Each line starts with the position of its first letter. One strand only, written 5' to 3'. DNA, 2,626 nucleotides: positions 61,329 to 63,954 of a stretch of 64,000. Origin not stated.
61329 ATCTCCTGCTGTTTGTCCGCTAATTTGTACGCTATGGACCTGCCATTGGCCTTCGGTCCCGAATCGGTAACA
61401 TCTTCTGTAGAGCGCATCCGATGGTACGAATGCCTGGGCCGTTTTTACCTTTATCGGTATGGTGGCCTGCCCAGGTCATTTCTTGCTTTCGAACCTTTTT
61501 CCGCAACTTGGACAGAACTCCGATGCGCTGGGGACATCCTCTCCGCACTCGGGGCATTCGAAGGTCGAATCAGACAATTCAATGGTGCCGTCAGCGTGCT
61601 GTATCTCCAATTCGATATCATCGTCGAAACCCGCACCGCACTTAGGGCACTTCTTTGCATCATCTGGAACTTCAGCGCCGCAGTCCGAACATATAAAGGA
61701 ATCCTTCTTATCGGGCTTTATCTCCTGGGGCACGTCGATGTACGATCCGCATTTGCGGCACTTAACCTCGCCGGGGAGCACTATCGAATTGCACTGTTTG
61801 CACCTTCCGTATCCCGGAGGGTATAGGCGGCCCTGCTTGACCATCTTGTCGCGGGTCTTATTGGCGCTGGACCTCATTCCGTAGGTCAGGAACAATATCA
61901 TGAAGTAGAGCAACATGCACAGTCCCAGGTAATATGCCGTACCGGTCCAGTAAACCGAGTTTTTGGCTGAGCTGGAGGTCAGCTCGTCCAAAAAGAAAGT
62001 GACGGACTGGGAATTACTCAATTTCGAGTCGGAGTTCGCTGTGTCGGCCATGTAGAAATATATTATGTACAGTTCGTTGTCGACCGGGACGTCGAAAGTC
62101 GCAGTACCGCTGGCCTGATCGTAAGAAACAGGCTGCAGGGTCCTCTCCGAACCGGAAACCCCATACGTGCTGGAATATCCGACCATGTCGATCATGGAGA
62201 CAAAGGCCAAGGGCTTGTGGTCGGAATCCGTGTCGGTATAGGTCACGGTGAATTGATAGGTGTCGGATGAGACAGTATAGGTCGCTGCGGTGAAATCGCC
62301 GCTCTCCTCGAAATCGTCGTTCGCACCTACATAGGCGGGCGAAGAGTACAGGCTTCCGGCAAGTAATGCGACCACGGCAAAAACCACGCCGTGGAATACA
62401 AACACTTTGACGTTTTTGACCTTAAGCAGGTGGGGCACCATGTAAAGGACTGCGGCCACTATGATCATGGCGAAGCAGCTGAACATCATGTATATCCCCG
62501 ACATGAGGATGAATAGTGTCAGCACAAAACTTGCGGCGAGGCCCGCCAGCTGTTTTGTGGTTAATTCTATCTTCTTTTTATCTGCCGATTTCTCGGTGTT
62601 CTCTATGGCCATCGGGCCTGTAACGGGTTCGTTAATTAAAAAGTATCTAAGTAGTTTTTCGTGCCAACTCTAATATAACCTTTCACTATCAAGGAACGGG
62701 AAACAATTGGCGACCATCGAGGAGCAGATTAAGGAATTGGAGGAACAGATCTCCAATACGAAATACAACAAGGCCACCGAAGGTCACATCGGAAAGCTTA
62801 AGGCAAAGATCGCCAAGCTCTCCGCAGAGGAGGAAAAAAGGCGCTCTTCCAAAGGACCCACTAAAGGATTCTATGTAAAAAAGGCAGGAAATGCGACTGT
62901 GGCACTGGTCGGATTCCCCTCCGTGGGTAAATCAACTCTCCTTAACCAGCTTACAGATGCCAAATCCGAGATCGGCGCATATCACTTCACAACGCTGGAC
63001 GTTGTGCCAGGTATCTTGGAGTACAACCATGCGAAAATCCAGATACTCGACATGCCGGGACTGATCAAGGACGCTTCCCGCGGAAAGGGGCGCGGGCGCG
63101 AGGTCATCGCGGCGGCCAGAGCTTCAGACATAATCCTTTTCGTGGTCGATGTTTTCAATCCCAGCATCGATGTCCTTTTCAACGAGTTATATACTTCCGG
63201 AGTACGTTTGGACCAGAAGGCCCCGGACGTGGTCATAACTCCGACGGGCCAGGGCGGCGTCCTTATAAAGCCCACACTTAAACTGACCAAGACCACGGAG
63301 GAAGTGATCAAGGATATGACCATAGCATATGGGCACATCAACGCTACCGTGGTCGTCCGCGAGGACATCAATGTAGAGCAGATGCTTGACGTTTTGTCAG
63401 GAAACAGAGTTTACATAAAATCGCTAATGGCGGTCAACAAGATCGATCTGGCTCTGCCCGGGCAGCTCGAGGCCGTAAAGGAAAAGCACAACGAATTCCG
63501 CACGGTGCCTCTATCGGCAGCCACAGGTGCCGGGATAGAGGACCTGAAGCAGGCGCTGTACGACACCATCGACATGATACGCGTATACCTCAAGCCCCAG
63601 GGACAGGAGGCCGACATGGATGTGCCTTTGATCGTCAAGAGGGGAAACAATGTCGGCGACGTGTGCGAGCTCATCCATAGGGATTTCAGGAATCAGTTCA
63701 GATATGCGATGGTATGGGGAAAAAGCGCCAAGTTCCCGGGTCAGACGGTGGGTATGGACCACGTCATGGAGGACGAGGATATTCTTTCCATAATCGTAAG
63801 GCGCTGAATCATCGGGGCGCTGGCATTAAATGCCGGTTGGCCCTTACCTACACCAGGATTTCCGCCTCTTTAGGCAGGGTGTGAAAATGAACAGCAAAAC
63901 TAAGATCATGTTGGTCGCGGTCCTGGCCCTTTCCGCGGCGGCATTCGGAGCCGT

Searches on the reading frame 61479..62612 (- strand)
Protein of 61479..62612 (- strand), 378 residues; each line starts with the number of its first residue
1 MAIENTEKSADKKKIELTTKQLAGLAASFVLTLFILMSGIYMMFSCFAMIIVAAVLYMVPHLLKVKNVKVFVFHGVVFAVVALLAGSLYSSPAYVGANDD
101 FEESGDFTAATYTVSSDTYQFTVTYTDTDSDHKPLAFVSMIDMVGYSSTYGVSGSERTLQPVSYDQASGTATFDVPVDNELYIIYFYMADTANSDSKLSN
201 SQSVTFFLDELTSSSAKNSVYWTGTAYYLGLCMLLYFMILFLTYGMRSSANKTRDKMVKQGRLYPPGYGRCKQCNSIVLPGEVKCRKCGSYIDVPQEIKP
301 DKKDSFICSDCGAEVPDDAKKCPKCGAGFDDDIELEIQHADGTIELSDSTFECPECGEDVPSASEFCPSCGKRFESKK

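Call 20: search_protein_families(library=pfam, proteins=[window:61479-62612:-])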
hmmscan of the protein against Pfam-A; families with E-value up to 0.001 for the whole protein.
window:61479-62612:- (378 aa): 10 families
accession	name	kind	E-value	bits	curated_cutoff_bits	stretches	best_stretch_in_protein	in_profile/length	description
PF12773.13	DZR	-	1.7e-15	57.3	27.3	3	308-371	1-45/45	Double zinc ribbon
PF13240.11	Zn_Ribbon_1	-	5.1e-15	55.1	25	2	308-328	2-22/23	zinc-ribbon domain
PF13248.11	Zn_ribbon_3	-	1.1e-10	41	27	2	349-374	1-26/26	zinc-ribbon domain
PF17032.10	Zn_ribbon_15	-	1.1e-06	29.8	28.9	0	350-371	52-73/73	zinc-ribbon family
PF10571.15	UPF0547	-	1.1e-06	29.1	29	1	352-375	2-25/26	Uncharacterised protein family UPF0547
PF18912.6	DZR_2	-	1.6e-06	28.3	27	0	301-331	17-48/56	Double zinc ribbon domain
PF01155.25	HypA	-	2.7e-05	24.6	28.9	0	338-373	58-95/112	Hydrogenase/urease nickel incorporation, metallochaperone, hypA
PF18439.7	zf_UBZ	-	0.00026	21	25.6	0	304-320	1-17/32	Ubiquitin-Binding Zinc Finger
PF23455.1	DUF7129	-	0.00035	20.7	30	0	347-373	8-36/45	Domain of unknown function (DUF7129)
PF24460.1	DUF7575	-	0.00049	19.8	28.5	0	350-375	3-28/28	Domain of unknown function (DUF7575)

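Call 97: find_encoding_contigs(protein=window:61479-62612:-, flank=10000, max_places=2)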
Protein window:61479-62612:- (378 aa): 16 contigs read that carry it; 2 places shown.
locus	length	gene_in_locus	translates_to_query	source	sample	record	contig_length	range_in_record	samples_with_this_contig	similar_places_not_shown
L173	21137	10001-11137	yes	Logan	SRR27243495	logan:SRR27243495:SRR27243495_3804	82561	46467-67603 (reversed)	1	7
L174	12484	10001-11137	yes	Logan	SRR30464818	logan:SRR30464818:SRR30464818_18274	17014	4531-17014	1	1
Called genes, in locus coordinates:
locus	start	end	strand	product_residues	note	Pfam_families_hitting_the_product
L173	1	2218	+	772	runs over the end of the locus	PF01326:PPDK_N, PF00391:PEP-utilizers, PF02896:PEP-utilizers_C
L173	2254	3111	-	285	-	PF00571:CBS, PF02195:ParB_N (weak)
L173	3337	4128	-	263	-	PF02463:SMC_N (faint), PF13175:AAA_15 (faint), PF00005:ABC_tran, PF13304:AAA_21 (weak)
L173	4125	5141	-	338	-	PF01032:FecCD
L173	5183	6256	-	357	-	-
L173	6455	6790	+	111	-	PF02261:Asp_decarbox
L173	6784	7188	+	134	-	PF00075:RNase_H, PF13456:RVT_3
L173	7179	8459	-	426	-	PF13393:tRNA-synt_His, PF00587:tRNA-synt_2b, PF03129:HGTP_anticodon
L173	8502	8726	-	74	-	-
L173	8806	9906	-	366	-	PF03193:RsgA_GTPase (faint), PF00350:Dynamin_N (faint), PF01926:MMR_HSR1, PF02421:FeoB_N, PF16897:MMR_HSR1_Xtn, PF02824:TGS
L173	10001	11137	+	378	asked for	PF17032:Zn_ribbon_15 (faint), PF10571:UPF0547 (faint), PF12773:DZR (weak), PF18912:DZR_2 (faint), PF12773:DZR, PF13240:Zn_Ribbon_1 (weak), PF13248:Zn_ribbon_3 (weak)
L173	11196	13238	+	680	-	PF02518:HATPase_c, PF13589:HATPase_c_3, PF09239:Topo-VIb_trans, PF18000:Top6b_C (weak)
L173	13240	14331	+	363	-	PF04406:TP6A_N, PF20768:Topo_VI_alpha, PF21180:TOP6A-Spo11_Toprim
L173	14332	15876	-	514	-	PF01921:tRNA-synt_1f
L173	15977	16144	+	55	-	PF03911:Sec61_beta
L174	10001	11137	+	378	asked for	PF17032:Zn_ribbon_15 (faint), PF10571:UPF0547 (faint), PF12773:DZR (weak), PF18912:DZR_2 (faint), PF12773:DZR, PF13240:Zn_Ribbon_1 (weak), PF13248:Zn_ribbon_3 (weak)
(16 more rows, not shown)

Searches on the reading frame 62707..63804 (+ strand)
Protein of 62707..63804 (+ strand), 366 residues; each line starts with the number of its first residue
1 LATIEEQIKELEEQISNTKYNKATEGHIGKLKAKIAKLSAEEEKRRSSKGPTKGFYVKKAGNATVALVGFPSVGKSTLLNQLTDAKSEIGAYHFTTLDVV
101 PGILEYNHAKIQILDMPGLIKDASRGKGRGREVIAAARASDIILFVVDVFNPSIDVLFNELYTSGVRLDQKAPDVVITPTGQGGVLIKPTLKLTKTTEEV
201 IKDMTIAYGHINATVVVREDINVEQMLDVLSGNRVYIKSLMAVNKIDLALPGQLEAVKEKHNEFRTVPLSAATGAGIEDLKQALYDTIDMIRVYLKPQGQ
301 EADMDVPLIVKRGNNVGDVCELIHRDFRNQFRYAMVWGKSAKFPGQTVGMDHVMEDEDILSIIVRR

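Call 20: search_protein_families(library=pfam, proteins=[window:62707-63804:+])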
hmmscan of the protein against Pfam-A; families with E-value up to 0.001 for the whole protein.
window:62707-63804:+ (366 aa): 7 families
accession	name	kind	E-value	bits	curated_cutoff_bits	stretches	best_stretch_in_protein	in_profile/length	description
PF16897.10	MMR_HSR1_Xtn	-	2.4e-26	92.2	35.2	1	182-290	1-106/106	C-terminal region of MMR_HSR1 domain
PF01926.29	MMR_HSR1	-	3.2e-24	85.6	21.9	1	64-162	1-97/113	50S ribosome-binding GTPase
PF02824.27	TGS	-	2.1e-17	63.3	22.2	1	291-363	1-59/60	TGS domain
PF02421.24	FeoB_N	-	5.5e-17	62.2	27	1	64-151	2-90/156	Ferrous iron transport protein B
PF03193.22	RsgA_GTPase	-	2.8e-06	27.7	30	0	18-85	61-129/174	RsgA GTPase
PF00350.29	Dynamin_N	-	5.2e-06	27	27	0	105-149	97-138/168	Dynamin family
PF00009.33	GTP_EFTU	-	0.00022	21.3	26.5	0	234-288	119-186/188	Elongation factor Tu GTP binding domain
